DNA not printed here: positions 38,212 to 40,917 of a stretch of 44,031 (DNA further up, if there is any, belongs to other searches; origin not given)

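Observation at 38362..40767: GltD/NfnB-like NAD(P)H-flavin-FeS module nested inside the [4Fe-4S] loop of a 4-hydroxybenzoyl-CoA-reductase-type FAD subunit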

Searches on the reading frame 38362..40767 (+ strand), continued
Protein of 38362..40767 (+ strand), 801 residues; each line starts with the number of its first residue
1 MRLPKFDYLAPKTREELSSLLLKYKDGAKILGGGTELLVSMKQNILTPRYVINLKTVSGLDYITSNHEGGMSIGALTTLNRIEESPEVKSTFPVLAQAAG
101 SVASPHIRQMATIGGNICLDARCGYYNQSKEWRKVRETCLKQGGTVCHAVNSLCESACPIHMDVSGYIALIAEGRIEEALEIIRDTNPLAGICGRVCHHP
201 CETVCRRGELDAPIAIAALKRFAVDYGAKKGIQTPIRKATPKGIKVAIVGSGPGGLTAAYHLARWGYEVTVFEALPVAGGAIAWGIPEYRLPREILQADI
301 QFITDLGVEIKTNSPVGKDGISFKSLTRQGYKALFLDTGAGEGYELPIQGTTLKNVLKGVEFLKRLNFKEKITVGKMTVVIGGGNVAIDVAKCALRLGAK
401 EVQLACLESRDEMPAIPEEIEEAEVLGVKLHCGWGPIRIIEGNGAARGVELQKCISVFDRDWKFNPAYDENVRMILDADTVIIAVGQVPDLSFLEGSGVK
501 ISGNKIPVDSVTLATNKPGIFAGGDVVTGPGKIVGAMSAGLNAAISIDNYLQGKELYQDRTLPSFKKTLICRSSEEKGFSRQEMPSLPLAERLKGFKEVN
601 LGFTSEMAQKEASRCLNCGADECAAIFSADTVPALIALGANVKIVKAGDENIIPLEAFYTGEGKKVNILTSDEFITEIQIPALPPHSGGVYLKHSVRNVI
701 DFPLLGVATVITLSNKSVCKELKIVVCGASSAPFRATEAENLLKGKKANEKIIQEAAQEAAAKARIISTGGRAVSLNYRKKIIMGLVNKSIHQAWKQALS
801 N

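Call 8: find_homologous_proteins(query=window:38362-40767:+, max_evalue=1e-20)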
Query window:38362-40767:+ (801 aa): 7963 proteins with E <= 1e-20 among 8000 candidates; the best 120 are listed.
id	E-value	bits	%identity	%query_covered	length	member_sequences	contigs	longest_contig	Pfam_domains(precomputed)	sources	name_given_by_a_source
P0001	0.0e+0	1802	100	100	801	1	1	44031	PF01266.31,PF00941.28,PF13450.13,PF14691.12,PF00890.31,PF07992.21,PF00070.34,PF13738.13,PF03450.23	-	-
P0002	0.0e+0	1568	86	100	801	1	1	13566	PF01266.31,PF00941.28,PF13450.13,PF14691.12,PF00890.31,PF07992.21,PF00070.34,PF13738.13,PF03450.23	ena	-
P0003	0.0e+0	1415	77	100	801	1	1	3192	PF01946.24,PF01266.31,PF00941.28,PF13450.13,PF14691.12,PF00890.31,PF07992.21,PF00070.34,PF13738.13,PF03450.23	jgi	-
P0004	0.0e+0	1376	75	100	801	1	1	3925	PF01946.24,PF01266.31,PF00941.28,PF13450.13,PF14691.12,PF00890.31,PF07992.21,PF00070.34,PF13738.13,PF03450.23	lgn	-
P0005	0.0e+0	1268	70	100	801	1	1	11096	PF01946.24,PF01266.31,PF00941.28,PF13450.13,PF14691.12,PF07992.21,PF00070.34,PF13738.13,PF03450.23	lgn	-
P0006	1.7e-157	544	41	93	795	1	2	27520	PF01266.31,PF00941.28,PF13450.13,PF14691.12,PF00890.31,PF07992.21,PF00070.34,PF13738.13,PF01262.28,PF03450.23,PF12831.14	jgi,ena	-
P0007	3.6e-156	540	41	93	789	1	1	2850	PF13241.13,PF00941.28,PF13450.13,PF07992.21,PF00070.34,PF03486.21,PF01494.26,PF12831.14,PF01946.24,PF01266.31,PF14691.12,PF00890.31,PF13738.13,PF01262.28,PF03450.23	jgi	jgi:NADPH-dependent glutamate synthase beta subunit-like oxidoreductase/CO/xanthine dehydrogenase FA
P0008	9.6e-156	538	38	96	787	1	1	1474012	PF13241.13,PF00941.28,PF13450.13,PF07992.21,PF00070.34,PF01134.29,PF01494.26,PF12831.14,PF01266.31,PF14691.12,PF00890.31,PF13738.13,PF03450.23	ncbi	ncbi:MAG: FAD-dependent oxidoreductase [Anaerolineaceae bacterium]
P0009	4.9e-155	536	38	99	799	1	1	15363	PF00941.28,PF13450.13,PF07992.21,PF00070.34,PF01494.26,PF12831.14,PF01946.24,PF01266.31,PF01593.31,PF14691.12,PF13738.13,PF01262.28,PF03450.23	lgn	-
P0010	1.1e-153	531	37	99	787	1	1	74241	PF00941.28,PF13450.13,PF07992.21,PF00070.34,PF01494.26,PF12831.14,PF01266.31,PF14691.12,PF00890.31,PF13738.13,PF01262.28,PF03450.23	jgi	jgi:NADPH-dependent glutamate synthase beta subunit-like oxidoreductase/CO/xanthine dehydrogenase FA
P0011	1.6e-153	531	40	94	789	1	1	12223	PF00941.28,PF13450.13,PF07992.21,PF00070.34,PF01946.24,PF01266.31,PF01593.31,PF14691.12,PF00291.32,PF13738.13,PF01262.28,PF03450.23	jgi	jgi:NADPH-dependent glutamate synthase beta subunit-like oxidoreductase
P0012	1.7e-153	531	38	99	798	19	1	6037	PF13241.13,PF00941.28,PF13450.13,PF07992.21,PF00070.34,PF03486.21,PF01494.26,PF12831.14,PF01266.31,PF01593.31,PF14691.12,PF00890.31,PF13738.13,PF01262.28,PF03450.23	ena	-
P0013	2.2e-153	530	37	99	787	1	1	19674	PF01266.31,PF13241.13,PF00941.28,PF13450.13,PF14691.12,PF00890.31,PF07992.21,PF00070.34,PF13738.13,PF03486.21,PF03450.23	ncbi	-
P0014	2.4e-153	530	37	99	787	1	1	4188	PF13241.13,PF00941.28,PF13450.13,PF07992.21,PF00070.34,PF03486.21,PF12831.14,PF01266.31,PF14691.12,PF00890.31,PF13738.13,PF03450.23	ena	-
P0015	2.5e-153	530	40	99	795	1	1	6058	PF01266.31,PF00941.28,PF13450.13,PF14691.12,PF00890.31,PF07992.21,PF00070.34,PF13738.13,PF01262.28,PF03450.23,PF12831.14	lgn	-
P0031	2.8e-150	520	40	93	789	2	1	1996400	PF00941.28,PF13450.13,PF07992.21,PF00070.34,PF03486.21,PF12831.14,PF01266.31,PF14691.12,PF00890.31,PF13738.13,PF01262.28,PF03450.23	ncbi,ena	-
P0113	1.8e-137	478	37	93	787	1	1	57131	PF13241.13,PF00941.28,PF01593.31,PF13450.13,PF14691.12,PF00890.31,PF07992.21,PF00070.34,PF13738.13,PF03450.23,PF12831.14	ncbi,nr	ncbi:pyridine nucleotide-disulfide oxidoreductase [delta proteobacterium NaphS2]|nr:pyridine nucleot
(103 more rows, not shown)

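Call 21: find_encoding_contigs(protein=P0113, flank=10000, max_places=2)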
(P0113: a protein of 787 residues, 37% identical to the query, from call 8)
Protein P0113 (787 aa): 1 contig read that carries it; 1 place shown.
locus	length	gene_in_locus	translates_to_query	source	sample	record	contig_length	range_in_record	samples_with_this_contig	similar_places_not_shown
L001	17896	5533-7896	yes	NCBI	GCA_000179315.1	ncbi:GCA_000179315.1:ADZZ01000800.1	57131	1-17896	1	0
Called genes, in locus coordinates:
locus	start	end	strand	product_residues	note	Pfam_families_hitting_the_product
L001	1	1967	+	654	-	PF00072:Response_reg, PF00989:PAS (weak), PF08447:PAS_3 (weak), PF02518:HATPase_c, PF00072:Response_reg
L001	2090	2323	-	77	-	-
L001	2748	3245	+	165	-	PF01799:Fer2_2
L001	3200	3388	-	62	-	-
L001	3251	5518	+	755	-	PF01315:Ald_Xan_dh_C, PF02738:MoCoBD_1, PF20256:MoCoBD_2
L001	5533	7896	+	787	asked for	PF00941:FAD_binding_5, PF14691:Fer4_20, PF00070:Pyr_redox (faint), PF00890:FAD_binding_2 (weak), PF07992:Pyr_redox_2, PF13450:NAD_binding_8, PF13738:Pyr_redox_3 (weak), PF03450:CO_deh_flav_C, +3 more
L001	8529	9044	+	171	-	PF00884:Sulfatase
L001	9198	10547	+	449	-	-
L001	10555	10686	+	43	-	-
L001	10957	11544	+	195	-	PF00884:Sulfatase, PF16347:SGSH_C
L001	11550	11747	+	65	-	-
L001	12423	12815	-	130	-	PF02810:SEC-C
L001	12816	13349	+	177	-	PF03480:DctP (weak)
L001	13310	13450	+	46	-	-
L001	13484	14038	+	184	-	PF04290:DctQ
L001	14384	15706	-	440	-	PF00078:RVT_1, PF08388:GIIM (faint)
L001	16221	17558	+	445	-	PF13546:DDE_5, PF04693:DDE_Tnp_2 (faint), PF01609:DDE_Tnp_1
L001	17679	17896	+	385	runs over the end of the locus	PF06808:DctM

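Call 22: find_encoding_contigs(protein=P0031, flank=10000, max_places=2)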
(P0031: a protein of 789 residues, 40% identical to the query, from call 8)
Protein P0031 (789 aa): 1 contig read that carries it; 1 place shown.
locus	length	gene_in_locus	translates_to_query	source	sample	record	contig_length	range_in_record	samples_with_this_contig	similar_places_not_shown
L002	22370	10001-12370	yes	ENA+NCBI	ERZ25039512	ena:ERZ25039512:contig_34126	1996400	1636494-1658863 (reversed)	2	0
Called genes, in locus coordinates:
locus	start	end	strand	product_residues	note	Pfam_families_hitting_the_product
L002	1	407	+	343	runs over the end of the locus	PF00701:DHDPS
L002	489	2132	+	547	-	PF00496:SBP_bac_5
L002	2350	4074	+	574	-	PF24696:UGSC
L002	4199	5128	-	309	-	PF02775:TPP_enzyme_C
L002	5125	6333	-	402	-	PF01855:POR_N, PF17147:PFOR_II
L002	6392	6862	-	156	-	PF11578:DUF3237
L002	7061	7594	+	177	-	PF00111:Fer2 (weak), PF01799:Fer2_2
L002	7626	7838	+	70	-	PF01315:Ald_Xan_dh_C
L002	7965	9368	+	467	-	PF02738:MoCoBD_1, PF20256:MoCoBD_2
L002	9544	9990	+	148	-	PF20256:MoCoBD_2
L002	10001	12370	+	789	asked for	PF00941:FAD_binding_5, PF14691:Fer4_20, PF00070:Pyr_redox (faint), PF01266:DAO (weak), PF07992:Pyr_redox_2, PF13450:NAD_binding_8, PF13738:Pyr_redox_3, PF03450:CO_deh_flav_C, +4 more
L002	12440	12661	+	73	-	-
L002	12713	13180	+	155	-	PF13577:SnoaL_4, PF12680:SnoaL_2 (weak)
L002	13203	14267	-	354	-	PF08240:ADH_N, PF00107:ADH_zinc_N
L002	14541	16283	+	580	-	PF02129:Peptidase_S15, PF08530:PepX_C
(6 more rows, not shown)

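Call 23: find_encoding_contigs(protein=P0008, flank=10000, max_places=2)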
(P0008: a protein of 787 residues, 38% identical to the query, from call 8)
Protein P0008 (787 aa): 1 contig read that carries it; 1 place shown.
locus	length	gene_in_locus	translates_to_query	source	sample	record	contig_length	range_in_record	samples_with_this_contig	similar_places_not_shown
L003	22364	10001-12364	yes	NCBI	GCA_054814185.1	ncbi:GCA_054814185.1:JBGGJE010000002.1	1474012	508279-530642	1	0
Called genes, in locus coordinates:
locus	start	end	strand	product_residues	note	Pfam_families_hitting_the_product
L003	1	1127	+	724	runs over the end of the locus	PF01832:Glucosaminidase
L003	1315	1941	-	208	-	PF01693:Cauli_VI, PF00075:RNase_H (weak)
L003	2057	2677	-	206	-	PF01865:PhoU_div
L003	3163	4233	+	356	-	PF13343:SBP_bac_6, PF13531:SBP_bac_11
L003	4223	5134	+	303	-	PF00528:BPD_transp_1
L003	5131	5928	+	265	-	PF00528:BPD_transp_1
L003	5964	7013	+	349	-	PF00005:ABC_tran, PF13304:AAA_21 (faint), PF08402:TOBE_2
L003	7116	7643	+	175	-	PF01799:Fer2_2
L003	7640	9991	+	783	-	PF01315:Ald_Xan_dh_C, PF02738:MoCoBD_1, PF20256:MoCoBD_2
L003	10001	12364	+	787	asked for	PF00941:FAD_binding_5, PF14691:Fer4_20, PF00890:FAD_binding_2 (weak), PF01266:DAO (weak), PF01494:FAD_binding_3 (weak), PF07992:Pyr_redox_2, PF13450:NAD_binding_8, PF03450:CO_deh_flav_C, +6 more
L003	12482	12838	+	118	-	PF00507:Oxidored_q4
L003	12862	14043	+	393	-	PF00146:NADHdh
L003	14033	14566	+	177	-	PF00499:Oxidored_q3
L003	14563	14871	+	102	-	PF00420:Oxidored_q2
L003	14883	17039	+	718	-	PF00361:Proton_antipo_M, PF01010:Proton_antipo_C (weak)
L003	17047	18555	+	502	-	PF01059:Oxidored_q5_N (weak), PF00361:Proton_antipo_M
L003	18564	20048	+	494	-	PF00361:Proton_antipo_M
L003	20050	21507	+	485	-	PF00361:Proton_antipo_M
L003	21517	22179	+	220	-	PF01058:Oxidored_q6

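Call 40: find_encoding_contigs(protein=P0002, flank=10000, max_places=2)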
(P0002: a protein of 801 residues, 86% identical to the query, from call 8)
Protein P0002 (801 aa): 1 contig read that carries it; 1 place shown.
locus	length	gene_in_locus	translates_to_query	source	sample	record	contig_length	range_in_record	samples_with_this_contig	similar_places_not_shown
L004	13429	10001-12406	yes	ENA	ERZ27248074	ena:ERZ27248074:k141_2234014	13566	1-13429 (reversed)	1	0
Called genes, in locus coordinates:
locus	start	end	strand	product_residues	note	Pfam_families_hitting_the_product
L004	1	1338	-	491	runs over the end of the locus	?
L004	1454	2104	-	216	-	PF00440:TetR_N, PF17932:TetR_C_24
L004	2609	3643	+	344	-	PF14870:PSII_BNR (weak), PF25852:DUF6242_C (faint), PF15902:Sortilin-Vps10 (weak), PF14870:PSII_BNR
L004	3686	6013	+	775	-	PF03176:MMPL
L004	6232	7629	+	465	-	PF00501:AMP-binding, PF14535:AMP-binding_C_2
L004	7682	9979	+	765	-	PF01315:Ald_Xan_dh_C, PF02738:MoCoBD_1, PF20256:MoCoBD_2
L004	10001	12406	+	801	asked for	PF00941:FAD_binding_5, PF14691:Fer4_20, PF00890:FAD_binding_2 (weak), PF07992:Pyr_redox_2, PF13450:NAD_binding_8, PF00941:FAD_binding_5, PF14691:Fer4_20 (weak), PF03450:CO_deh_flav_C, +3 more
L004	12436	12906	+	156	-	PF13085:Fer2_3 (weak), PF00111:Fer2, PF01799:Fer2_2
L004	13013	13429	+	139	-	?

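Call 41: find_encoding_contigs(protein=P0005, flank=10000, max_places=2)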
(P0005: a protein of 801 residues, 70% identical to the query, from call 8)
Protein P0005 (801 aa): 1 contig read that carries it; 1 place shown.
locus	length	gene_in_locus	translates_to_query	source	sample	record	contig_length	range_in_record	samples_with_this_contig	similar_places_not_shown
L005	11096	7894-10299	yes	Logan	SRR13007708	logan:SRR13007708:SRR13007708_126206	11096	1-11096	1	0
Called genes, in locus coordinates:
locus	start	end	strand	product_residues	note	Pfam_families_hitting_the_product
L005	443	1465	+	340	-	PF14870:PSII_BNR, PF15902:Sortilin-Vps10 (faint), PF14870:PSII_BNR (weak)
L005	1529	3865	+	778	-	PF03176:MMPL, PF00873:ACR_tran (weak)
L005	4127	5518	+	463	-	PF00501:AMP-binding, PF14535:AMP-binding_C_2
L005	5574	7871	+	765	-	PF01315:Ald_Xan_dh_C, PF02738:MoCoBD_1, PF20256:MoCoBD_2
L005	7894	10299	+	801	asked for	PF00941:FAD_binding_5, PF14691:Fer4_20, PF01266:DAO (weak), PF01946:Thi4 (weak), PF07992:Pyr_redox_2, PF13450:NAD_binding_8, PF00941:FAD_binding_5, PF03450:CO_deh_flav_C, +2 more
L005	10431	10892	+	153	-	PF13085:Fer2_3 (weak), PF00111:Fer2, PF01799:Fer2_2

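Call 44: predict_structure(alignment_id=A1)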
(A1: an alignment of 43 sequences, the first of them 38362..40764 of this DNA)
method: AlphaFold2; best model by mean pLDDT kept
length: 801 residues; sequences in the alignment: 43
mean_pLDDT: 82.7   pTM: 0.68
mean pLDDT of the five models: 82.7, 82.3, 81.2, 80.4, 79.3
residues with pLDDT >= 90: 382; 70-90: 284; 50-70: 64; < 50: 71
segments of 3 or more residues with pLDDT < 50: 120-132, 135-151, 563-576, 618-627, 662-667, 699-703, 768-773
pLDDT, mean of each block of 10 residues (from residue 1): 82 89 82 68 73 88 88 92 94 92 78 74 38 48 38 69 81 88 88 87 69 86 92 80 96 95 96 92 91 94 95 89 93 91 77 91 92 94 93 96 95 88 95 94 93 88 84 96 85 86 89 93 87 88 94 79 48 50 90 90 92 65 46 92 84 82 50 86 93 68 75 88 80 82 90 93 62 60 92 93 84
secondary structure, 60 per line:
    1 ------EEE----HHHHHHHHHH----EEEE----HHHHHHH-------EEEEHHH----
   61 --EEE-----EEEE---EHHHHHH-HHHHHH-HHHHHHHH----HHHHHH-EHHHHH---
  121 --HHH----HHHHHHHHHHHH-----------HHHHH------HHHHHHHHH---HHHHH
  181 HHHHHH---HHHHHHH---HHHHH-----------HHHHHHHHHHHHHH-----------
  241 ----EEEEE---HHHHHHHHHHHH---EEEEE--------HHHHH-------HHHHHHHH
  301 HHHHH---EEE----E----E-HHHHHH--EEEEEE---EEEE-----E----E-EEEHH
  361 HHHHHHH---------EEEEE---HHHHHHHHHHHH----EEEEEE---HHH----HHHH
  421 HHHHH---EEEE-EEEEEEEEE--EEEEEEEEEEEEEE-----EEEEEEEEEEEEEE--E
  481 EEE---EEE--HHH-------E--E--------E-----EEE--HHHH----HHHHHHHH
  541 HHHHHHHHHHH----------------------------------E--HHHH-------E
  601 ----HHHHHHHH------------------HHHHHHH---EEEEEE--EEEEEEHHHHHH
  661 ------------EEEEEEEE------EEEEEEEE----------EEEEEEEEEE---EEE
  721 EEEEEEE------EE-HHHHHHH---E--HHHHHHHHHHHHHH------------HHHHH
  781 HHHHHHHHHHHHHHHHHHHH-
elements in order (helices of 4 or more, strands of 3 or more residues): E7-9 H14-23 E28-31 H36-42 E50-53 E63-65 E71-74 H79-84 H86-91 H93-100 H105-110 H113-117 H130-141 H153-157 H164-172 H176-186 H190-196 H200-204 H216-229 E245-249 H253-264 E268-272 H281-285 H293-305 E309-311 H323-328 E331-336 E340-343 E356-358 H359-367 E377-381 H385-396 E401-406 H417-425 E429-432 E434-442 E445-458 E464-477 E480-483 E487-489 E520-522 H525-528 H533-551 H589-592 H605-612 H631-637 E641-646 E649-654 H655-660 E673-680 E687-694 E705-714 E718-727 H737-743 H750-763 H776-800

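Call 47: fold_search(model_id=the predicted structure, library=pdb)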
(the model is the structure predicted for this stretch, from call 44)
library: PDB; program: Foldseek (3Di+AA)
matches with E <= 10: 1970; with E <= 0.001: 816
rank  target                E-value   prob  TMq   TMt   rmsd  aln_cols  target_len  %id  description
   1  9n5u_A                2.1e-48  1.00  0.55  0.47  14.2       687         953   30  Structure of the Thermococcus sibiricus NfnABC complex (released 2025-05-07)
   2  9bov_A                4.0e-48  1.00  0.53  0.37  13.9       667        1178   30  Structure of electron bifurcating Nfn-ABC complexed with NAD from Caldicellulosiruptor saccharolyticus (released 2025-03-05)
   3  9n5v_A                2.5e-46  1.00  0.55  0.47  13.9       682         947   30  Structure of the NAD(H)-bound Thermococcus sibiricus NfnABC complex (released 2025-05-07)
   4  8oh5_C                4.7e-45  1.00  0.54  0.38  16.9       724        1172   27  Cryo-EM structure of the electron bifurcating transhydrogenase StnABC complex from Sporomusa Ovata (state 2) (released 2023-09-13)
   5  5jca_L                1.4e-38  1.00  0.48  0.81   4.3       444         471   39  NADP(H) bound NADH-dependent Ferredoxin:NADP Oxidoreductase (NfnI) from Pyrococcus furiosus (released 2017-04-12)
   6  5jfc_L                6.1e-38  1.00  0.48  0.81   4.2       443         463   39  NADH-dependent Ferredoxin:NADP Oxidoreductase (NfnI) from Pyrococcus furiosus (released 2017-04-12)
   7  5vj7_A                2.7e-36  1.00  0.48  0.81   4.7       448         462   38  Ferredoxin NADP Oxidoreductase (Xfn) (released 2017-07-19)
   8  4ylf_B                5.8e-35  1.00  0.48  0.81   4.6       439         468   36  Insights into flavin-based electron bifurcation via the NADH-dependent reduced ferredoxin-NADP oxidoreductase structur (released 2015-07-08)
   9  6s6s_E                3.0e-31  1.00  0.47  0.78   5.1       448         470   26  Structure of Azospirillum brasilense Glutamate Synthase in a4b4 oligomeric state. (released 2019-09-11)
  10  1h7w_B                5.7e-31  1.00  0.46  0.37   5.4       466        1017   27  Dihydropyrimidine dehydrogenase (DPD) from pig (released 2001-02-23)
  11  1gt8_B                8.8e-31  1.00  0.47  0.38   5.4       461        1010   27  DIHYDROPYRIMIDINE DEHYDROGENASE (DPD) FROM PIG, TERNARY COMPLEX WITH NADPH AND URACIL-4-ACETIC ACID (released 2002-04-11)
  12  1h7w_D                9.8e-31  1.00  0.47  0.38   5.1       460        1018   28  Dihydropyrimidine dehydrogenase (DPD) from pig (released 2001-02-23)
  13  1gte_D                1.0e-30  1.00  0.47  0.37   5.5       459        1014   28  DIHYDROPYRIMIDINE DEHYDROGENASE (DPD) FROM PIG, BINARY COMPLEX WITH 5-IODOURACIL (released 2002-04-11)
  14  1h7x_A                1.4e-30  1.00  0.47  0.38   5.4       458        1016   28  Dihydropyrimidine dehydrogenase (DPD) from pig, ternary complex of a mutant enzyme (C671A), NADPH and 5-fluorouracil (released 2001-02-23)
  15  1gth_B                1.6e-30  1.00  0.47  0.37   6.0       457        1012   28  DIHYDROPYRIMIDINE DEHYDROGENASE (DPD) FROM PIG, TERNARY COMPLEX WITH NADPH AND 5-IODOURACIL (released 2002-04-11)
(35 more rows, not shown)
